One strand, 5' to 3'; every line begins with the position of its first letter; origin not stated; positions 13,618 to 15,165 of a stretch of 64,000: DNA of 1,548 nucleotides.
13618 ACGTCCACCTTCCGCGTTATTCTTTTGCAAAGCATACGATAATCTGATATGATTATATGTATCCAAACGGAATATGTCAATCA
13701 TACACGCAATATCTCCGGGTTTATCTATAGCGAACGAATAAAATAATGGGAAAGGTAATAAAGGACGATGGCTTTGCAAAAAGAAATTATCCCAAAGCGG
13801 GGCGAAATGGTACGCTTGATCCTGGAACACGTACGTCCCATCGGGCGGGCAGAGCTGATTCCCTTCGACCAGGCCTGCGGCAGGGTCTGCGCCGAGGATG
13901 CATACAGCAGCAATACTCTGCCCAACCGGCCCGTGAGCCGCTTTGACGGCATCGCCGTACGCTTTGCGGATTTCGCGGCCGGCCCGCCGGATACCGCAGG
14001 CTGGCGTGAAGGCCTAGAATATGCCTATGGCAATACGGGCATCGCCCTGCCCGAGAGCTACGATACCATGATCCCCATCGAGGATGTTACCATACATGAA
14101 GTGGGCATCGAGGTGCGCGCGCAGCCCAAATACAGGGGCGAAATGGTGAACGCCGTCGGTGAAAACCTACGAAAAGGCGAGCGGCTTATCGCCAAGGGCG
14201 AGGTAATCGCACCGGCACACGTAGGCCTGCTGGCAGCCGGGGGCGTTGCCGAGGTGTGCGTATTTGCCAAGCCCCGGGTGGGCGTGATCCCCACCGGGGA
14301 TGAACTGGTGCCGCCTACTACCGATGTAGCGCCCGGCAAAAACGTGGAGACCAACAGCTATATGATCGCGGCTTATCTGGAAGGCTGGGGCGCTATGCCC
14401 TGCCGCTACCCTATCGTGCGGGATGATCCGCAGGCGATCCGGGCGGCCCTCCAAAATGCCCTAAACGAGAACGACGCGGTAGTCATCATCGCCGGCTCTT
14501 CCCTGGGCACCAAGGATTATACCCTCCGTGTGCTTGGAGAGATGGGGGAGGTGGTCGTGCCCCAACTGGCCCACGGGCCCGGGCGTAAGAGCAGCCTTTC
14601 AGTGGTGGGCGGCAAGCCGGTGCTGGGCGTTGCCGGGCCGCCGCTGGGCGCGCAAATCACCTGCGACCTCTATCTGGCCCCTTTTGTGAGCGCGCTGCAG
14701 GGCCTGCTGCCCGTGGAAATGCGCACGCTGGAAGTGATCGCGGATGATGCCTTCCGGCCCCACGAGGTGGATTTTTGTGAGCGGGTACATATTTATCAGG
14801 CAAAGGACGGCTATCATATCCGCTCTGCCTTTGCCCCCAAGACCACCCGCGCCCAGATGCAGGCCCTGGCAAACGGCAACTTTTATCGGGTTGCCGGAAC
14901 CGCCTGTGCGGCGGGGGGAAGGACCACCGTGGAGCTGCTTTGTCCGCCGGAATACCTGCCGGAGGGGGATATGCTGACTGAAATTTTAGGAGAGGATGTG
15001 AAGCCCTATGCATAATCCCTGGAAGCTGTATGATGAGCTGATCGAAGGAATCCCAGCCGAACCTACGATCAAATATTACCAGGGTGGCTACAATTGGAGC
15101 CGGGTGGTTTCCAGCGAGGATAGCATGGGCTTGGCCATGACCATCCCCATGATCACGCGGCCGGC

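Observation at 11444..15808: MoeA-like + DUF364 operon facing a permease-less FecE/FecB-type ABC pair: candidate uncharacterised metal or metal-chelate handling system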

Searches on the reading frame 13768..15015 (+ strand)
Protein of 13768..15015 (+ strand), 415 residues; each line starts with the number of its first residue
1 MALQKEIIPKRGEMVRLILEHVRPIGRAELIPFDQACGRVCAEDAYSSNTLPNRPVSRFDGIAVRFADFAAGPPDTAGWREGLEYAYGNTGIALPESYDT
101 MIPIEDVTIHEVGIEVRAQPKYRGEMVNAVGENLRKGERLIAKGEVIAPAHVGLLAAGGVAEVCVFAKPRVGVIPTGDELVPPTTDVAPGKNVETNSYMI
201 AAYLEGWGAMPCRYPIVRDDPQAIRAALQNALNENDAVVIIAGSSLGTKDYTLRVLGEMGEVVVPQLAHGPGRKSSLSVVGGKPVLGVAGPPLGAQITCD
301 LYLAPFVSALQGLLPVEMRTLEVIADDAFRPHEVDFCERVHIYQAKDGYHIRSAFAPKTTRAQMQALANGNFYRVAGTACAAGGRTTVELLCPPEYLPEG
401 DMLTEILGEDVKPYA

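Call 3: search_protein_families(library=pfam, proteins=[window:13768-15015:+], max_evalue=0.01)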
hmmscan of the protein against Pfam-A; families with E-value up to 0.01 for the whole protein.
window:13768-15015:+ (415 aa): 2 families
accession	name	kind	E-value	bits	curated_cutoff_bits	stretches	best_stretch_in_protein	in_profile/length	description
PF03453.22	MoeA_N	-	8.6e-27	94.2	30.8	1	13-159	5-160/160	MoeA N-terminal region (domain I and II)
PF00994.29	MoCF_biosynth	-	1.8e-21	76.8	26.6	1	172-307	1-142/144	Probable molybdopterin binding domain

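Call 4: search_protein_families(library=ncbifam, proteins=[window:13768-15015:+], max_evalue=0.01)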
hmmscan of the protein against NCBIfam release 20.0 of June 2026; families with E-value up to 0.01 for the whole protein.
window:13768-15015:+ (415 aa): 10 families
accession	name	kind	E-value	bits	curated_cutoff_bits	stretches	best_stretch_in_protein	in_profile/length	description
NF011068.0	PRK14498.1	equivalog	2.1e-67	227.7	534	1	20-349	21-368/647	molybdopterin biosynthesis protein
NF045515.2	Glp_gephyrin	equivalog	2.4e-51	174.7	475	2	89-330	96-338/403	molybdotransferase-like divisome protein Glp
NF007960.1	PRK10680.1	equivalog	9e-51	172.9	440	1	16-339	8-348/401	molybdopterin molybdotransferase MoeA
NF011060.0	PRK14491.1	equivalog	1.1e-42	146.3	532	1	16-333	207-533/598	bifunctional molybdopterin-guanine dinucleotide biosynthesis adaptor protein MobB/molybdopterin molybdotransferase MoeA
NF011067.0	PRK14497.1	equivalog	1.2e-42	146.3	536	1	89-309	100-320/546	putative molybdopterin biosynthesis protein MoeA/unknown domain fusion protein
NF050098.1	MoeA_actino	exception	6.1e-37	127.3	560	1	90-322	97-329/400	molybdopterin molybdotransferase MoeA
TIGR00177.1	molyb_syn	domain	1.6e-18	67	85.35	1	168-301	1-144/148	molybdenum cofactor synthesis domain-containing protein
NF002947.1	PRK03604.1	equivalog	9e-05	21.9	285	1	185-265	155-236/301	bifunctional molybdenum cofactor biosynthesis protein MoaC/MoaB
NF002977.0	PRK03670.1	equivalog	0.00042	19.8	305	1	187-250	12-75/252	competence damage-inducible protein A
NF002291.0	PRK01215.1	equivalog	0.00099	18.3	293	1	187-247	15-73/264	nicotinamide mononucleotide deamidase-related protein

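Call 24: find_encoding_contigs(protein=window:13768-15015:+, flank=10000, max_places=6)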
Protein window:13768-15015:+ (415 aa): 5 contigs read that carry it; 4 places shown.
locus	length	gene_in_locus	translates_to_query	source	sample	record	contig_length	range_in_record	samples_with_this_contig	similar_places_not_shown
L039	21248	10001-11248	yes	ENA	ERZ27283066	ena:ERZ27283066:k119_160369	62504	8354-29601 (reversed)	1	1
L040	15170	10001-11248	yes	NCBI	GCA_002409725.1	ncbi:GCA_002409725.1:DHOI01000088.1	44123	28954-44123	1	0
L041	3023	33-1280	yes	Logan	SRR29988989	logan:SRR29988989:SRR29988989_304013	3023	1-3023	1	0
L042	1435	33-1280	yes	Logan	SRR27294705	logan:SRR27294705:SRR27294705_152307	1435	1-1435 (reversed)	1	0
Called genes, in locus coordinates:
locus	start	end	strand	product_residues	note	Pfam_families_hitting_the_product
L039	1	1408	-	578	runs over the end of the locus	PF01656:CbiA, PF02374:ArsA_ATPase, PF13614:AAA_31, PF02374:ArsA_ATPase, PF10609:ParA (weak), PF13614:AAA_31, PF01656:CbiA, PF02374:ArsA_ATPase (weak), +12 more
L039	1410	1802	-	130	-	PF06953:ArsD, PF13192:Thioredoxin_3 (weak)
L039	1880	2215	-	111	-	PF12840:HTH_20 (weak), PF01022:HTH_5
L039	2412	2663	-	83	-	PF04226:Transgly_assoc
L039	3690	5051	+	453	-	PF02254:TrkA_N, PF13241:NAD_binding_7 (faint), PF13478:XdhC_C (faint), PF02080:TrkA_C, PF02254:TrkA_N, PF02080:TrkA_C (weak)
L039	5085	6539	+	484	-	PF02386:TrkH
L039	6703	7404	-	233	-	PF13847:Methyltransf_31 (weak), PF08241:Methyltransf_11 (weak), PF13649:Methyltransf_25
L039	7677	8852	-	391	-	PF01497:Peripla_BP_2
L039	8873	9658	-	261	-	PF00005:ABC_tran, PF02463:SMC_N (faint), PF13304:AAA_21 (faint)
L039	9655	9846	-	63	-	-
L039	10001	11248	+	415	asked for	PF03453:MoeA_N, PF00994:MoCF_biosynth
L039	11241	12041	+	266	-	PF13938:DUF4213, PF04016:DUF364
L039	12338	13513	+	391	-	PF00390:malic, PF03949:Malic_M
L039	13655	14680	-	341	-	PF13407:Peripla_BP_4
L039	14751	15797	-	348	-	PF02653:BPD_transp_2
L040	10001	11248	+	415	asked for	PF03453:MoeA_N, PF00994:MoCF_biosynth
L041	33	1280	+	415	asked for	PF03453:MoeA_N, PF00994:MoCF_biosynth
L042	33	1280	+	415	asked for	PF03453:MoeA_N, PF00994:MoCF_biosynth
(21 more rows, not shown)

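Call 27: find_homologous_proteins(query=window:13768-15015:+)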
Query window:13768-15015:+ (415 aa): 1296 proteins with E <= 0.001 among 8000 candidates; the best 120 are listed.
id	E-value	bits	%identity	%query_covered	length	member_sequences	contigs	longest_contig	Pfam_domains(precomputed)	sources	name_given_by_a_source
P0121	1.1e-275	932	100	100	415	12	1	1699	PF00994.30,PF03453.23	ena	-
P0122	3.8e-251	851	91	100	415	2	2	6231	PF00994.30,PF03453.23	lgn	-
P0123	3.7e-230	782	82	100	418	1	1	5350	PF00994.30,PF03453.23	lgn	-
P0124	3.3e-215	733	77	100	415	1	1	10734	PF00994.30,PF03453.23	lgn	-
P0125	1.7e-213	727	78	98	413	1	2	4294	PF00994.30,PF03453.23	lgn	-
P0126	8.1e-198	676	71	99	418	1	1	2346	PF00994.30,PF03453.23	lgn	-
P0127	3.0e-196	670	70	100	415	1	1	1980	PF00994.30,PF03453.23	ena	-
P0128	4.8e-195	667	73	99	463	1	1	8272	PF00994.30,PF03453.23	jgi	-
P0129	1.4e-194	665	70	100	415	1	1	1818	PF00994.30,PF03453.23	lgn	-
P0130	6.1e-194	663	70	99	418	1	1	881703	PF00994.30,PF03453.23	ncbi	ncbi:MAG: molybdopterin molybdotransferase MoeA [Muricomes sp.]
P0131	1.8e-192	658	70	98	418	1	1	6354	PF00994.30,PF03453.23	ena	-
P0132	5.0e-191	653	69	99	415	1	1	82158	PF00994.30,PF03453.23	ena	-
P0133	8.5e-191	653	70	99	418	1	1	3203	PF00994.30,PF03453.23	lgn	-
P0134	3.9e-190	650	72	97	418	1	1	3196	PF00994.30,PF03453.23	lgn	-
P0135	4.2e-187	640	70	97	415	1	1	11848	PF00994.30,PF03453.23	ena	-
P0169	3.1e-84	302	39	96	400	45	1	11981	PF03454.21,PF00994.30,PF03453.23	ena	-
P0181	5.0e-72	261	38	92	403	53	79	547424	PF00994.30,PF03453.23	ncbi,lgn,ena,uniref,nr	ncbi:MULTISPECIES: molybdopterin molybdotransferase MoeA [Clostridia]|uniref:Molybdopterin molybdenu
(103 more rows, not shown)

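Call 30: find_encoding_contigs(protein=P0181, flank=8000, max_places=2)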
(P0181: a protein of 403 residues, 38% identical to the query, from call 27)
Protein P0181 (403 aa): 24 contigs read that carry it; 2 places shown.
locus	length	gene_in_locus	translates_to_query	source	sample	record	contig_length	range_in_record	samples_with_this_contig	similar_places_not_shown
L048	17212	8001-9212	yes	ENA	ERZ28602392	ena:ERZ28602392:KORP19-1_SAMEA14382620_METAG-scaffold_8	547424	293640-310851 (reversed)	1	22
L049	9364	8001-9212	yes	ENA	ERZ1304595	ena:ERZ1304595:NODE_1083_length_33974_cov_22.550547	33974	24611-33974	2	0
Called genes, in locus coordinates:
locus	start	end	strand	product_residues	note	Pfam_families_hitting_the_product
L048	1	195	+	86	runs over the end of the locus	-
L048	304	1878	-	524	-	PF00474:SSF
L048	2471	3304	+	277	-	PF07486:Hydrolase_2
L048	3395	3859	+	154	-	PF04074:DUF386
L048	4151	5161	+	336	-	PF01032:FecCD, PF00950:ABC-3 (weak)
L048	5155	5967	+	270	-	PF00005:ABC_tran, PF02463:SMC_N (weak), PF13304:AAA_21 (faint)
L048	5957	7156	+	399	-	PF01497:Peripla_BP_2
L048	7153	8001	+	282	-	PF13938:DUF4213, PF04016:DUF364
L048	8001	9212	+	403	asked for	PF03453:MoeA_N, PF00994:MoCF_biosynth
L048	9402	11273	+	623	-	PF02463:SMC_N (faint), PF11398:DUF2813 (faint), PF13175:AAA_15, PF13476:AAA_23, PF13175:AAA_15, PF13304:AAA_21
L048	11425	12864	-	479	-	PF02554:CstA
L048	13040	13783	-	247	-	PF00072:Response_reg, PF04397:LytTR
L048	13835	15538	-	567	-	PF07694:5TM-5TMR_LYT, PF06580:His_kinase, PF02518:HATPase_c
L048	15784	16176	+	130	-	PF00392:GntR, PF13730:HTH_36 (weak)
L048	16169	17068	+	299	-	PF00005:ABC_tran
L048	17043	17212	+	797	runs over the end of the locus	PF20047:DUF6449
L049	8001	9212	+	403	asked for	PF03453:MoeA_N, PF00994:MoCF_biosynth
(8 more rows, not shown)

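Call 31: find_encoding_contigs(protein=P0169, flank=8000, max_places=2)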
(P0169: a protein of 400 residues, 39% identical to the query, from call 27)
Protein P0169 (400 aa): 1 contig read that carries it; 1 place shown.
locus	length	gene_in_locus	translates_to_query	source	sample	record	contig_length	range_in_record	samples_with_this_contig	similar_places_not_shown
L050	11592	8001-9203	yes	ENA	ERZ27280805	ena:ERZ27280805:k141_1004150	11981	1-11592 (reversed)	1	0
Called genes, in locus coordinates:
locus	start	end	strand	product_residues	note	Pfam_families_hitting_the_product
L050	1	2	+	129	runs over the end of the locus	?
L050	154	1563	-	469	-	PF00474:SSF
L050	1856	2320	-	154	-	PF01741:MscL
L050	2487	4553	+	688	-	PF26965:MimR_N, PF00158:Sigma54_activat, PF14532:Sigma54_activ_2, PF25601:AAA_lid_14, PF02954:HTH_8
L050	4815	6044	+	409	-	-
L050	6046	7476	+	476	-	PF02629:CoA_binding, PF13380:CoA_binding_2, PF13607:Succ_CoA_lig, PF19045:Ligase_CoA_2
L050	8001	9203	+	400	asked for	PF03453:MoeA_N, PF00994:MoCF_biosynth, PF03454:MoeA_C (faint)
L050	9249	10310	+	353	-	PF01497:Peripla_BP_2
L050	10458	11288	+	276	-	PF13938:DUF4213, PF04016:DUF364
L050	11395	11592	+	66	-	?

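Call 33: search_solved_structures(query=A1, max_evalue=0.001, show_alignments=2)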
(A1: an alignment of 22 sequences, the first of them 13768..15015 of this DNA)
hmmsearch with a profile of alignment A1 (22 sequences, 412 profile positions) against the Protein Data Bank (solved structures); distinct sequences matched with E-value up to 0.001: 31.
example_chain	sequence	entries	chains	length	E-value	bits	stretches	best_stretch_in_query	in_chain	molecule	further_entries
1uz5_A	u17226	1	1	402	1.8e-60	207.8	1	18-317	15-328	402AA LONG HYPOTHETICAL MOLYBDOPTERIN BIOSYNTHESIS MOEA PROTEIN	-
2nqr_A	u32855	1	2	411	8.5e-60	205.6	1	14-390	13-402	Molybdopterin biosynthesis protein moeA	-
2nqq_A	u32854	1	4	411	1.5e-59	204.7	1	14-390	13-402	Molybdopterin biosynthesis protein moeA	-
2nro_A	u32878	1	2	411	2.9e-59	203.8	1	14-390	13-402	Molybdopterin biosynthesis protein moeA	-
1fc5_A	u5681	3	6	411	3.1e-59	203.7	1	14-390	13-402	MOLYBDOPTERIN BIOSYNTHESIS MOEA PROTEIN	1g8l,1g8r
2nrp_A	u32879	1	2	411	3.7e-59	203.5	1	14-390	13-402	Molybdopterin biosynthesis protein moeA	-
9s3f_A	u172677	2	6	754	6e-59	202.8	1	21-389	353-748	Isoform 5 of Gephyrin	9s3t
2nrs_A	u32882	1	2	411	7.9e-59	202.4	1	14-390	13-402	Molybdopterin biosynthesis protein moeA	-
2nqm_A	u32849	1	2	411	2.5e-58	200.8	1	14-390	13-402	Molybdopterin biosynthesis protein moeA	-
2nqu_A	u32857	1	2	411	3.6e-58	200.2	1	14-390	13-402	Molybdopterin biosynthesis protein moeA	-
1xi8_A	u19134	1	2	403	4.1e-58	200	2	90-391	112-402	Molybdenum cofactor biosynthesis protein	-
2nqk_A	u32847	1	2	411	4.2e-58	200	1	14-390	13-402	Molybdopterin biosynthesis protein moeA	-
2nqn_A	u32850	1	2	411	4.7e-58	199.8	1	14-390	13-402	Molybdopterin biosynthesis protein moeA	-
2nqs_A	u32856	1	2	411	6.7e-58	199.3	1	14-390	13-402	Molybdopterin biosynthesis protein moeA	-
2nqv_A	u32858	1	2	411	1e-57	198.7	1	14-390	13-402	Molybdopterin biosynthesis protein moeA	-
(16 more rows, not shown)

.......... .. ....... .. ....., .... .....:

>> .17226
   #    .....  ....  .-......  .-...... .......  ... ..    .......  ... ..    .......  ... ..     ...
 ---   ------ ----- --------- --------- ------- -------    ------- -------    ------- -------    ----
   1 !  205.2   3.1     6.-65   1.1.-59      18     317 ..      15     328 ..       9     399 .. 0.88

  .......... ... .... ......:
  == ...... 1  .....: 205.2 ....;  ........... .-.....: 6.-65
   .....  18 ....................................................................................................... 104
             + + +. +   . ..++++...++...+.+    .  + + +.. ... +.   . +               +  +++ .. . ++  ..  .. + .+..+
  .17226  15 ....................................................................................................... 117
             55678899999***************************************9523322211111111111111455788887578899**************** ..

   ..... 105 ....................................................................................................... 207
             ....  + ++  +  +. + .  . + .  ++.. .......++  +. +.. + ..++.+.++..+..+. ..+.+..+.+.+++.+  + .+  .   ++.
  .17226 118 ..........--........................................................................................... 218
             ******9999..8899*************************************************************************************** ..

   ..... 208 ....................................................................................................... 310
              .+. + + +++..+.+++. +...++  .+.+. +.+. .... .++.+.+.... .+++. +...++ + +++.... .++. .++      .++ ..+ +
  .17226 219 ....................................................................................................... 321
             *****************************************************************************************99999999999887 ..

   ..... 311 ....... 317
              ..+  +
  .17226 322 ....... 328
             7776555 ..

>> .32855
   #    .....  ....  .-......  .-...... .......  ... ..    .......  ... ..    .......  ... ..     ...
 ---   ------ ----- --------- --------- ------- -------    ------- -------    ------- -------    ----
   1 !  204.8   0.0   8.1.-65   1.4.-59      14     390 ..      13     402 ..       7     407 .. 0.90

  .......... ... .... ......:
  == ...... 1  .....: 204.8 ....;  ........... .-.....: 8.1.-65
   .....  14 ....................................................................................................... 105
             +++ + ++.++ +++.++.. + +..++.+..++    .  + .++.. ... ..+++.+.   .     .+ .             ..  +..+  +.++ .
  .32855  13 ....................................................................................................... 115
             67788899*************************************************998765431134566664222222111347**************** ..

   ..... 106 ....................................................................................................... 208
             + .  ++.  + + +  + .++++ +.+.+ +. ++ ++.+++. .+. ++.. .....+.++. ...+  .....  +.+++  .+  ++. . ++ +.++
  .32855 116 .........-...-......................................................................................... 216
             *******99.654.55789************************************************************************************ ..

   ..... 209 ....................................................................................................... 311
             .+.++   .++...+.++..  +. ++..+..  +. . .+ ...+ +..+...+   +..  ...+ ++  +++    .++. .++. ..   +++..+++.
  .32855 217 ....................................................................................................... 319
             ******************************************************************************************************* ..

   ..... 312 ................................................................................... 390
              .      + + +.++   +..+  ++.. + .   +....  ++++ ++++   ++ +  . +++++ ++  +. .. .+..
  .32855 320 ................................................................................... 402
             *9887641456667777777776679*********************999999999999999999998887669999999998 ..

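Call 57: find_related_loci(query=A1, collection=metagenome_contigs, flank=8000)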
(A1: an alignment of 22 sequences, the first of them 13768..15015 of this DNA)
Query A1 (415 aa) in metagenome_contigs; peptide patterns used: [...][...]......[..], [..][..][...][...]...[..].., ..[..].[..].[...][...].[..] (x = any residue, [..] = any of these).
600 stretches matched a pattern (row limit reached: there are more); 540 encode a relative of the query (tblastn E <= 1e-3); the best 80 are kept; 80 distinct loci.
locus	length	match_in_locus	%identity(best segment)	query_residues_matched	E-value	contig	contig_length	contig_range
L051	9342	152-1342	69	4-400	0e+0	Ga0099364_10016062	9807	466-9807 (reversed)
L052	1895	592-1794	67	7-407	0e+0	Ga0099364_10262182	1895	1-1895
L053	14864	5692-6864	40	3-391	1e-88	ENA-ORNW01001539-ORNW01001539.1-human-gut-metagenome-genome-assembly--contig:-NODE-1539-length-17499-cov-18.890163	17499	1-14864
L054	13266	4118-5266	42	9-390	3e-88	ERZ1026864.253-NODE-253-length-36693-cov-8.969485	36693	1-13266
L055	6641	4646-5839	40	3-398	2e-88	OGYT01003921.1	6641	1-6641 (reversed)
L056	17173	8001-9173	40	3-391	1e-87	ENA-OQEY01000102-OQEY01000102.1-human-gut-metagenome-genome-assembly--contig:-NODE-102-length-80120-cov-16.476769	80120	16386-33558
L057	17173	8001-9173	40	3-391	1e-87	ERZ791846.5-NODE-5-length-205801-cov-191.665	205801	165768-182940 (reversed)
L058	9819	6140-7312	40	3-391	7e-87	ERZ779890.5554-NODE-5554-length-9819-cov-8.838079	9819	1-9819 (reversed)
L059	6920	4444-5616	39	3-391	6e-87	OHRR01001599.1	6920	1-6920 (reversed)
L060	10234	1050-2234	40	6-399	5e-87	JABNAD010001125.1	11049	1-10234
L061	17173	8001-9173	39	3-391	2e-86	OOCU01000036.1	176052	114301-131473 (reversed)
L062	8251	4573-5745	39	3-391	2e-86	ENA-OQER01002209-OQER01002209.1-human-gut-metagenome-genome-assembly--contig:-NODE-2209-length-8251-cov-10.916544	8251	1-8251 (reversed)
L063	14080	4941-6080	40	14-391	4e-85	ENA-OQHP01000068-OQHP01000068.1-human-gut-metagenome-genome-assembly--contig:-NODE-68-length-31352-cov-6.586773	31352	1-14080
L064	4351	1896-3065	39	11-397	6e-85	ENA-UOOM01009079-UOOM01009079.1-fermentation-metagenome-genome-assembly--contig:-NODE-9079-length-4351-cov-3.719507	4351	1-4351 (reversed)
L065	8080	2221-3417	37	1-397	6e-83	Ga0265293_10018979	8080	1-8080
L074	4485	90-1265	34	9-400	1e-68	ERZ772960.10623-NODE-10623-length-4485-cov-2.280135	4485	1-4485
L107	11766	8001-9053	32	6-353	2e-51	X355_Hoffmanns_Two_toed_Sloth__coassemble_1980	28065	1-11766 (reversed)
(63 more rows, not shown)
